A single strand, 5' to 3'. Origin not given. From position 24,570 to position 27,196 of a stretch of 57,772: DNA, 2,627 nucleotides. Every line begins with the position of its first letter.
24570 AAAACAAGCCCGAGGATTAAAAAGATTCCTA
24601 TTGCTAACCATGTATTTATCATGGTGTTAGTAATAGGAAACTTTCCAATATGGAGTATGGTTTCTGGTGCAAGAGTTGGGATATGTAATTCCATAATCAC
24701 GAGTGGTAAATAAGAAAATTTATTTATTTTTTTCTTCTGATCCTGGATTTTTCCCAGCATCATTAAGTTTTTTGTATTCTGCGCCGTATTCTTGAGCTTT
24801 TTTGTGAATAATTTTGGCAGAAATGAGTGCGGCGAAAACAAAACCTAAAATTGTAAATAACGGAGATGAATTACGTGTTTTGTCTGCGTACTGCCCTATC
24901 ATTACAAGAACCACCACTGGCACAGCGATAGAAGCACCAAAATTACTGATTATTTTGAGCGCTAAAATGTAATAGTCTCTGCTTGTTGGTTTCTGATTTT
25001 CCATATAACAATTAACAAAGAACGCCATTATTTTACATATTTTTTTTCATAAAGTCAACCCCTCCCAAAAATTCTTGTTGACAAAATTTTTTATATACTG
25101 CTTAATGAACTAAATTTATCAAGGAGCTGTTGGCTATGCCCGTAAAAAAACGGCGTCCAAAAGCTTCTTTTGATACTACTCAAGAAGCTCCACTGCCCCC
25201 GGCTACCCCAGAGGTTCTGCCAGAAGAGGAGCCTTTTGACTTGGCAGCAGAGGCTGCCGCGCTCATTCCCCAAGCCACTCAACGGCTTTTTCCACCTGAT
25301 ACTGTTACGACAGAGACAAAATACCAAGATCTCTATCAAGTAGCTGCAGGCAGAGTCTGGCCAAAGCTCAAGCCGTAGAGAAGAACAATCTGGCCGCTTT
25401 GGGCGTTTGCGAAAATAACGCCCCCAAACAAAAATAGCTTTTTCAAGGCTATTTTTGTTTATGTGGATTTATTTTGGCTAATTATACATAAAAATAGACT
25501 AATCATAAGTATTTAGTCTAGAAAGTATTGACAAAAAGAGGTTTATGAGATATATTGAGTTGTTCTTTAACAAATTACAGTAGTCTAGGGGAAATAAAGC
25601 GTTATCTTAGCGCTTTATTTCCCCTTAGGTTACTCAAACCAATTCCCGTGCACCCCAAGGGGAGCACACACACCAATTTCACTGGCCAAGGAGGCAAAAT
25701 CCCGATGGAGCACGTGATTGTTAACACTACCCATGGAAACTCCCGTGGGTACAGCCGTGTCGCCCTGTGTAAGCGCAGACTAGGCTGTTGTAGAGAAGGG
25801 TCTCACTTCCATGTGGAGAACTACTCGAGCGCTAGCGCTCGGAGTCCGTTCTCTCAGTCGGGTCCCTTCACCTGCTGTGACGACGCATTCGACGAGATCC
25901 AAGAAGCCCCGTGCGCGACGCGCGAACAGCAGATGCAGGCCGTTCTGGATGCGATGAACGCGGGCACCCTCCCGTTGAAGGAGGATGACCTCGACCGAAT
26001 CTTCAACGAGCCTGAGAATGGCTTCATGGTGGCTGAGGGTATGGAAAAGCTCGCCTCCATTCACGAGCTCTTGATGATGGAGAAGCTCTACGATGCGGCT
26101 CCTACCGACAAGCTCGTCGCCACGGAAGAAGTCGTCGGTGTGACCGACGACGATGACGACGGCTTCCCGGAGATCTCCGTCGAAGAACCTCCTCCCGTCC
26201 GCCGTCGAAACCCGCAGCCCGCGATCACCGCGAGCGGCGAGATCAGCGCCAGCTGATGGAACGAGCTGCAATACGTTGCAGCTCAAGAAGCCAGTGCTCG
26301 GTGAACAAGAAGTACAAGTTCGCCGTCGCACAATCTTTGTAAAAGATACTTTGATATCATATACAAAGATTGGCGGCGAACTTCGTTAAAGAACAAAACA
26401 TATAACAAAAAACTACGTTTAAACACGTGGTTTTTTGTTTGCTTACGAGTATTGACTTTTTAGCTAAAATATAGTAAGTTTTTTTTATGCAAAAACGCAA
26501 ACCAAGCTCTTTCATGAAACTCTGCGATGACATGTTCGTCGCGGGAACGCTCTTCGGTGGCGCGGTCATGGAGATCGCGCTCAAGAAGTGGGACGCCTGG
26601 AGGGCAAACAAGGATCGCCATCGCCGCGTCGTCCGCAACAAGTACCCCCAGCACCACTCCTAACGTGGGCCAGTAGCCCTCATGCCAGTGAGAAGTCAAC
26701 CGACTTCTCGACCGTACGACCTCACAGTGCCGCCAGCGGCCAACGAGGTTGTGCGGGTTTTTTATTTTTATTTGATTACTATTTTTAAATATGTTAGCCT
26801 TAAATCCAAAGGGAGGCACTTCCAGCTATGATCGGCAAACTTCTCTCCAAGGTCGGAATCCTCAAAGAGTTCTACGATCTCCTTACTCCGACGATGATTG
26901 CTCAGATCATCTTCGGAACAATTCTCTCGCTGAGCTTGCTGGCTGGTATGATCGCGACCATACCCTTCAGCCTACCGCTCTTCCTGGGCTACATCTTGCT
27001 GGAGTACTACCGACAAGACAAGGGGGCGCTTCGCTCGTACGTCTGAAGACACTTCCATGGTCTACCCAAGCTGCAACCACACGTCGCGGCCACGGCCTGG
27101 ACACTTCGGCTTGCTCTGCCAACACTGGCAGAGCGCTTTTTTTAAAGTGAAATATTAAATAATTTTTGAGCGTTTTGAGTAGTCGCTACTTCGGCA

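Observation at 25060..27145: Island 1: four GC-rich small ORFs on AT-rich expression signals, inserted against the grain between the atp operon and tatD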

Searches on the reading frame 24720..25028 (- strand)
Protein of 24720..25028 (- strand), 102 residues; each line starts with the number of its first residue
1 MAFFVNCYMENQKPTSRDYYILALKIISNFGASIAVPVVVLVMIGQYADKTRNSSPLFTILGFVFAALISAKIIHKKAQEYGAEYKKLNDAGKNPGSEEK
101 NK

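Call 8: search_protein_families(library=pfam, proteins=[window:24720-25028:-], max_evalue=1)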
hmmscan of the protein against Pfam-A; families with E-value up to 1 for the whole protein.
window:24720-25028:- (102 aa): 5 families
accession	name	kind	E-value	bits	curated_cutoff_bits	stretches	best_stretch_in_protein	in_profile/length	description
PF09527.15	ATPase_gene1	-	1.7e-08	34.9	26.6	1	27-71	4-48/54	Putative F0F1-ATPase subunit Ca2+/Mg2+ transporter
PF20303.3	YLATT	-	0.00072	19.8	26.7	1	4-80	18-94/107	YEATS-Like-Associating Three TM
PF23273.1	DUF7076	-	0.13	12.8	27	1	5-46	24-64/119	Domain of unknown function (DUF7076)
PF25637.1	DUF7942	-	0.15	12.4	26.7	1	34-74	49-92/104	Family of unknown function (DUF7942)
PF13829.11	DUF4191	-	0.17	11.7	30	1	30-89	29-82/219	Domain of unknown function (DUF4191)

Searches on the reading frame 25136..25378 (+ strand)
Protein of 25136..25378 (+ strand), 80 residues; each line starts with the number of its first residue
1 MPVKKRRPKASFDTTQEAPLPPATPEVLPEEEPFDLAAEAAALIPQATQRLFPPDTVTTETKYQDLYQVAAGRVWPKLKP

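Call 8: search_protein_families(library=pfam, proteins=[window:25136-25378:+], max_evalue=1)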
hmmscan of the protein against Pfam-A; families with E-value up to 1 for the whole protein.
window:25136-25378:+ (80 aa): 0 families

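Call 9: search_protein_families(library=phrogs, proteins=[window:25136-25378:+], max_evalue=1)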
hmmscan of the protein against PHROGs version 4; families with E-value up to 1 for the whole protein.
window:25136-25378:+ (80 aa): 0 families

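Call 76: find_homologous_proteins(query=window:25136-25378:+, max_evalue=0.01)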
Query window:25136-25378:+ (80 aa): 4 proteins with E <= 0.01 among 4 candidates.
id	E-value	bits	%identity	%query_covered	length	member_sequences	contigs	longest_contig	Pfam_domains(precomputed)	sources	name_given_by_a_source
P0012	9.4e-44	165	100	100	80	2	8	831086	-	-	-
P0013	2.3e-36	141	88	100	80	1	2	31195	-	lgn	-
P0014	3.3e-28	115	76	100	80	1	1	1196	-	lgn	-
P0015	1.5e-22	97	63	100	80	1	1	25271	-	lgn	-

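Call 79: search_protein_families(library=padloc, proteins=[window:25136-25378:+], max_evalue=1)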
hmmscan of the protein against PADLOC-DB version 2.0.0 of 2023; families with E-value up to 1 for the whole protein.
window:25136-25378:+ (80 aa): 0 families

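Call 80: search_protein_families(library=ncbifam, proteins=[window:25136-25378:+], max_evalue=1)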
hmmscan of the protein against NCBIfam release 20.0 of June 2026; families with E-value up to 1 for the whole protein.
window:25136-25378:+ (80 aa): 0 families

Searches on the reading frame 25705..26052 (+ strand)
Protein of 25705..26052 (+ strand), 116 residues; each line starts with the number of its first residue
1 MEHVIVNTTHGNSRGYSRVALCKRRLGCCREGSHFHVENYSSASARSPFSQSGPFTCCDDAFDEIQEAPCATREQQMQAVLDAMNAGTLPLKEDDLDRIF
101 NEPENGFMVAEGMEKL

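Call 110: predict_structure(alignment_id=A4)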
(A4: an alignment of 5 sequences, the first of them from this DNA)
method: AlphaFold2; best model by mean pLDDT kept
length: 116 residues; sequences in the alignment: 5
mean_pLDDT: 38.7   pTM: 0.25
mean pLDDT of the five models: 38.7, 37.4, 36.9, 36.6, 35.9
residues with pLDDT >= 90: 0; 70-90: 0; 50-70: 14; < 50: 102
segments of 3 or more residues with pLDDT < 50: 1-73, 89-116
pLDDT, mean of each block of 10 residues (from residue 1): 27 31 35 38 33 34 38 52 57 46 39 31
secondary structure, 60 per line:
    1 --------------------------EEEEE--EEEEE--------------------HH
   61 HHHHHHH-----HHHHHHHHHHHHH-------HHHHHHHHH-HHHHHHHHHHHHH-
elements in order: E27-31 E34-38 H59-67 H73-85 H93-101 H103-115

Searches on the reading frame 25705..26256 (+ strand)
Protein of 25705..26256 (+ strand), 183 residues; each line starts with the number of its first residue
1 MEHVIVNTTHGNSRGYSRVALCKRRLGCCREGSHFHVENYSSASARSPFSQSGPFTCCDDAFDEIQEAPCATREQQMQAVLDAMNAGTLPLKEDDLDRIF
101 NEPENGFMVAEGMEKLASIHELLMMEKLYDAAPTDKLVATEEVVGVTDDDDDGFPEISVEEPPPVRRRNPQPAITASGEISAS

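Call 8: search_protein_families(library=pfam, proteins=[window:25705-26256:+], max_evalue=1)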
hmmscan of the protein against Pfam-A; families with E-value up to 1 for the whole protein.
window:25705-26256:+ (183 aa): 0 families

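Call 9: search_protein_families(library=phrogs, proteins=[window:25705-26256:+], max_evalue=1)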
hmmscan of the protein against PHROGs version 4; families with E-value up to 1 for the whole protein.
window:25705-26256:+ (183 aa): 0 families

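Call 14: find_homologous_proteins(query=window:25705-26256:+)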
Query window:25705-26256:+ (183 aa): 5 proteins with E <= 0.001 among 64 candidates.
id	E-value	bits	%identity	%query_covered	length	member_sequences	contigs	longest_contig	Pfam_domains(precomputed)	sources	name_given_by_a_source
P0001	1.9e-94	333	84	100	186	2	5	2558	-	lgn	-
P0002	7.0e-61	223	100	58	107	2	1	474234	-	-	-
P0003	1.2e-53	200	60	94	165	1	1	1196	-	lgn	-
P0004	4.8e-52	195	53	100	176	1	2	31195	-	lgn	-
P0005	2.9e-37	147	63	49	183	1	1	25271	-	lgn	-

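Call 17: find_encoding_contigs(protein=P0004, flank=10000, max_places=4)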
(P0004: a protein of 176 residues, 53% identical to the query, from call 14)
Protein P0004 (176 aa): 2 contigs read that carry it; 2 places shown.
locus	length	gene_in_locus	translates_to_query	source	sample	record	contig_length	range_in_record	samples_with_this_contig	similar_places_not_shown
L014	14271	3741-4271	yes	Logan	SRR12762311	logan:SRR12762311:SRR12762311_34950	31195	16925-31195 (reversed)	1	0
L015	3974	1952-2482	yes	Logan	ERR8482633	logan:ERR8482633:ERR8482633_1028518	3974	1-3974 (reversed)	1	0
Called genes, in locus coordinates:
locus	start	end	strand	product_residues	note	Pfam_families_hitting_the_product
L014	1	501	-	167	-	?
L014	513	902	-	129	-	PF00213:OSCP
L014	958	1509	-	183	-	PF00430:ATP-synt_B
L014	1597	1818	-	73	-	PF00137:ATP-synt_C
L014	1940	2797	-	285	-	PF00119:ATP-synt_A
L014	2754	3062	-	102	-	PF09527:ATPase_gene1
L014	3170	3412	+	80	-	-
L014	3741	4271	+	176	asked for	-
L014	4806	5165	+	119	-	-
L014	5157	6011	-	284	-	PF01026:TatD_DNase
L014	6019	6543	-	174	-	PF02674:Colicin_V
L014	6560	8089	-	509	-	PF00133:tRNA-synt_1, PF09334:tRNA-synt_1g, PF00133:tRNA-synt_1, PF01406:tRNA-synt_1e (weak), PF08264:Anticodon_1 (weak), PF19303:Anticodon_3 (weak)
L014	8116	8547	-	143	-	PF00293:NUDIX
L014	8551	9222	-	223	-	PF00590:TP_methylase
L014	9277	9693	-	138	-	PF09997:DUF2238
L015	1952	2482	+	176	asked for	-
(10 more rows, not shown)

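Call 18: find_encoding_contigs(protein=P0005, flank=10000, max_places=4)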
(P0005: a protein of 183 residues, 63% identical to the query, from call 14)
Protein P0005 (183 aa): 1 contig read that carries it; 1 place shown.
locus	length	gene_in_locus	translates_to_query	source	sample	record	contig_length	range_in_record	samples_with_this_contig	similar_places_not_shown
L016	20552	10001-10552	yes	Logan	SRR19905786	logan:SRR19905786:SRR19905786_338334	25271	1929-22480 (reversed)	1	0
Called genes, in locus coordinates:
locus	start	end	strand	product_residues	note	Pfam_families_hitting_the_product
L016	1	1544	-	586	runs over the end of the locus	PF00664:ABC_membrane, PF00005:ABC_tran, PF02463:SMC_N (weak)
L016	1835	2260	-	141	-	PF02823:ATP-synt_DE_N, PF00401:ATP-synt_DE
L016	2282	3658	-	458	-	PF02874:ATP-synt_ab_N, PF00006:ATP-synt_ab, PF22919:ATP-synt_VA_C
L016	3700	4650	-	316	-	PF00231:ATP-synt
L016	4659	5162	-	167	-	-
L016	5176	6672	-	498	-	PF02874:ATP-synt_ab_N, PF00006:ATP-synt_ab, PF00306:ATP-synt_ab_C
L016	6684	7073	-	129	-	PF00213:OSCP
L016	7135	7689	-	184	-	PF00430:ATP-synt_B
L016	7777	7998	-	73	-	PF00137:ATP-synt_C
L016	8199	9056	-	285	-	PF00119:ATP-synt_A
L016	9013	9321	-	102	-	PF09527:ATPase_gene1 (weak)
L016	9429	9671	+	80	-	-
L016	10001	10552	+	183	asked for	-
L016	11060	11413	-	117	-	-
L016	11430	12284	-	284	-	PF01026:TatD_DNase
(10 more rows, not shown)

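Call 30: find_related_loci(query=window:25705-26256:+, collection=viral_contigs, flank=5000)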
Query window:25705-26256:+ (183 aa) in viral_contigs; peptide patterns used: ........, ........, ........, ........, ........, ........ (x = any residue, [..] = any of these).
3 stretches matched a pattern, but none encodes a relative of the query by tblastn (E <= 1e-3).

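Call 36: find_encoding_contigs(protein=P0001, flank=10000, max_places=6)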
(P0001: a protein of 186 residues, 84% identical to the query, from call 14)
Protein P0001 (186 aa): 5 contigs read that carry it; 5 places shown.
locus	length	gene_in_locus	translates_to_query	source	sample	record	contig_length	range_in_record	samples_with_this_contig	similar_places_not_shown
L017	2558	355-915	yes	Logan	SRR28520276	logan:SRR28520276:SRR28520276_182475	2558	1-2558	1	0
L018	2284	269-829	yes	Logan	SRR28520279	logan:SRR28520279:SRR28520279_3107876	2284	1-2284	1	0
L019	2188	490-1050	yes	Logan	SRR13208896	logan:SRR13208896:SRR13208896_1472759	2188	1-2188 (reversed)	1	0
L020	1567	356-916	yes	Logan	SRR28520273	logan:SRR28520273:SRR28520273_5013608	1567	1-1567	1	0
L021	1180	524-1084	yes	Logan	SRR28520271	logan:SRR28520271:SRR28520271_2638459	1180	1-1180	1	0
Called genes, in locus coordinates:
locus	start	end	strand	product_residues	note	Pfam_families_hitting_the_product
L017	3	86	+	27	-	?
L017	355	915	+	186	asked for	-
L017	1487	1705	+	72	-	-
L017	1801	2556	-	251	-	?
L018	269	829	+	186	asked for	-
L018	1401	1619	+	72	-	-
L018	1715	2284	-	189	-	?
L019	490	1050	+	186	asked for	-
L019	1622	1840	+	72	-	-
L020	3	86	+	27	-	?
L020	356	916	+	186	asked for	-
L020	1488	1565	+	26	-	?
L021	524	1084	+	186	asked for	-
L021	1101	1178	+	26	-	?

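Call 37: find_encoding_contigs(protein=P0003, flank=10000, max_places=4)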
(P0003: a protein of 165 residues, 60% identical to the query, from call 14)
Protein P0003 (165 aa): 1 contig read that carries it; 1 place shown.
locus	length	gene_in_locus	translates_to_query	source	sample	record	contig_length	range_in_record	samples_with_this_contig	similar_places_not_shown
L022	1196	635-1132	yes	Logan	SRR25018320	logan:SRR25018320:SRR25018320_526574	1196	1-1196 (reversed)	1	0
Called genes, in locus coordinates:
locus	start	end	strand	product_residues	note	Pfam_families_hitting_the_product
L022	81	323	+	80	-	-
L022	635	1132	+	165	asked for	-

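Call 38: search_protein_representatives(alignment_id=A1)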
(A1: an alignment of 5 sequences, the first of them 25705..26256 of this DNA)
Query: 5 sequences, 186 profile positions. Proteins with E-value up to 0.001 (for the whole library): 4; up to 1e-10: 4; up to 1e-30: 4. The best 4 are listed.
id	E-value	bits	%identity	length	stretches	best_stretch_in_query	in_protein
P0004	1.7e-90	318.4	-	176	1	1-186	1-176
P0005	2.4e-86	304.9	-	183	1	6-186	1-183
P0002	5.2e-42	160.4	-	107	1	77-185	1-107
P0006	5.7e-37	143.9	-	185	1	13-122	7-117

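Call 39: predict_structure(alignment_id=A1)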
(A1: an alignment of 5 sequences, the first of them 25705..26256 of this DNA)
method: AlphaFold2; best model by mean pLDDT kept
length: 183 residues; sequences in the alignment: 5
mean_pLDDT: 40.4   pTM: 0.19
mean pLDDT of the five models: 40.4, 40.1, 37.6, 36.8, 33.6
residues with pLDDT >= 90: 0; 70-90: 0; 50-70: 13; < 50: 170
segments of 3 or more residues with pLDDT < 50: 1-84, 87-118, 120-122, 125-151, 156-163, 166-169, 178-183
pLDDT, mean of each block of 10 residues (from residue 1): 33 35 36 32 33 33 39 44 47 47 41 43 47 39 37 45 49 48 35
secondary structure, 60 per line:
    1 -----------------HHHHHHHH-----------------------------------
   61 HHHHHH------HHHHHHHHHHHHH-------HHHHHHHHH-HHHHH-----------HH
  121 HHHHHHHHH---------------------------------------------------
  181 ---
elements in order: H18-25 H61-66 H73-85 H93-101 H103-107 H119-129

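Call 43: search_dna_similar(query=window:25705-26256:+, collection=plasmids, mode=protein, max_evalue=0.01, max_rows=10)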
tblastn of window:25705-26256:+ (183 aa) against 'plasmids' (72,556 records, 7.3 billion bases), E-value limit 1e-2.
No match.

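Call 45: find_encoding_contigs(protein=P0006, flank=10000, max_places=6)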
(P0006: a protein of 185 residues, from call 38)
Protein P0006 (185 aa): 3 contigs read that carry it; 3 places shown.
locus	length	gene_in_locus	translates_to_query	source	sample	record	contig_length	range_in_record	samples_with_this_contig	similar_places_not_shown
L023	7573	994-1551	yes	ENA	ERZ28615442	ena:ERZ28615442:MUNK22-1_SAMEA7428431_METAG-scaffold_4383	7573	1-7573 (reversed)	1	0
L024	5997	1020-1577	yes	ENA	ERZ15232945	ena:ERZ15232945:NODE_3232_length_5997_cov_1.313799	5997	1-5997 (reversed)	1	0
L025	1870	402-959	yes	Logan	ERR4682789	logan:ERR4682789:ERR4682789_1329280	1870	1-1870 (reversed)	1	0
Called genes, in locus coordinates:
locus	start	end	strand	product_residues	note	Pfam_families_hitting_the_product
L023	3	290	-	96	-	?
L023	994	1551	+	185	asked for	-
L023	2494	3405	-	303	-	PF01026:TatD_DNase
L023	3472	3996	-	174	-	PF02674:Colicin_V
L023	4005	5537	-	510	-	PF00133:tRNA-synt_1, PF01406:tRNA-synt_1e (weak), PF09334:tRNA-synt_1g, PF00133:tRNA-synt_1, PF01406:tRNA-synt_1e (weak), PF08264:Anticodon_1 (weak), PF19303:Anticodon_3 (weak)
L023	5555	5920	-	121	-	PF00293:NUDIX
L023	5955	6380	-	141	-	-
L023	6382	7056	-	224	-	PF00590:TP_methylase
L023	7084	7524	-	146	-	PF09997:DUF2238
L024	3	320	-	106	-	?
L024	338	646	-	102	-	-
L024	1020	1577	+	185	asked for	-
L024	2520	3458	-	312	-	PF01026:TatD_DNase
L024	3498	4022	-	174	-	PF02674:Colicin_V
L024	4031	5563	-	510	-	PF00133:tRNA-synt_1, PF01406:tRNA-synt_1e (weak), PF09334:tRNA-synt_1g, PF00133:tRNA-synt_1, PF01406:tRNA-synt_1e (weak), PF08264:Anticodon_1, PF19303:Anticodon_3 (weak)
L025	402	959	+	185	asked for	-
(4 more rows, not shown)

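Call 79: search_protein_families(library=padloc, proteins=[window:25705-26256:+], max_evalue=1)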
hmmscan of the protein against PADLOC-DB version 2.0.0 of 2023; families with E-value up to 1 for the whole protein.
window:25705-26256:+ (183 aa): 0 families

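Call 80: search_protein_families(library=ncbifam, proteins=[window:25705-26256:+], max_evalue=1)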
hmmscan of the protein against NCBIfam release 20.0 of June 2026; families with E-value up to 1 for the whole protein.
window:25705-26256:+ (183 aa): 0 families

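Call 105: search_solved_structures(query=A1, max_evalue=10)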
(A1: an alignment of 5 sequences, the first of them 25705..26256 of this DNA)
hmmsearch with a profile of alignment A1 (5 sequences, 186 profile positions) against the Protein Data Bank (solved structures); distinct sequences matched with E-value up to 10: 0.

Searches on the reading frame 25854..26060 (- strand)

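Call 83: search_protein_families(library=pfam, proteins=[window:25854-26060:-], max_evalue=0.1)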
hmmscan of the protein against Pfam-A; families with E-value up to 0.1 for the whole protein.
window:25854-26060:- (68 aa): 1 family
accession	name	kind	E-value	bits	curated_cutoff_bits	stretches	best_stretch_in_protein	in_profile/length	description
PF25537.1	DUF7921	-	0.012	16.4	27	1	23-46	9-32/40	Domain of unknown function (DUF7921)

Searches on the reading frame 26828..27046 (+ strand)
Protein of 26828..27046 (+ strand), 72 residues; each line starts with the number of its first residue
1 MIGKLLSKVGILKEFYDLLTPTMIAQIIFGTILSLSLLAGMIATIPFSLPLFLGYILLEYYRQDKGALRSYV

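Call 8: search_protein_families(library=pfam, proteins=[window:26828-27046:+], max_evalue=1)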
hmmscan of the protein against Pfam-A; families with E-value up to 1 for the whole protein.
window:26828-27046:+ (72 aa): 0 families

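Call 9: search_protein_families(library=phrogs, proteins=[window:26828-27046:+], max_evalue=1)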
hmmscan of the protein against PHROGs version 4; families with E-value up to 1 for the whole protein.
window:26828-27046:+ (72 aa): 2 families
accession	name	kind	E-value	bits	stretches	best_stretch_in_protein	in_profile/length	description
phrog_1270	-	unknown function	0.058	14.3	1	21-64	11-56/67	-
phrog_36745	-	unknown function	0.24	12.2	0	27-39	8-20/27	-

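Call 79: search_protein_families(library=padloc, proteins=[window:26828-27046:+], max_evalue=1)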
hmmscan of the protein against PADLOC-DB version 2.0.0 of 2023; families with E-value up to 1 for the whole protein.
window:26828-27046:+ (72 aa): 0 families

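Call 80: search_protein_families(library=ncbifam, proteins=[window:26828-27046:+], max_evalue=1)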
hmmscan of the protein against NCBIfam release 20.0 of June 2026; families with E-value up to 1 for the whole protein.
window:26828-27046:+ (72 aa): 0 families
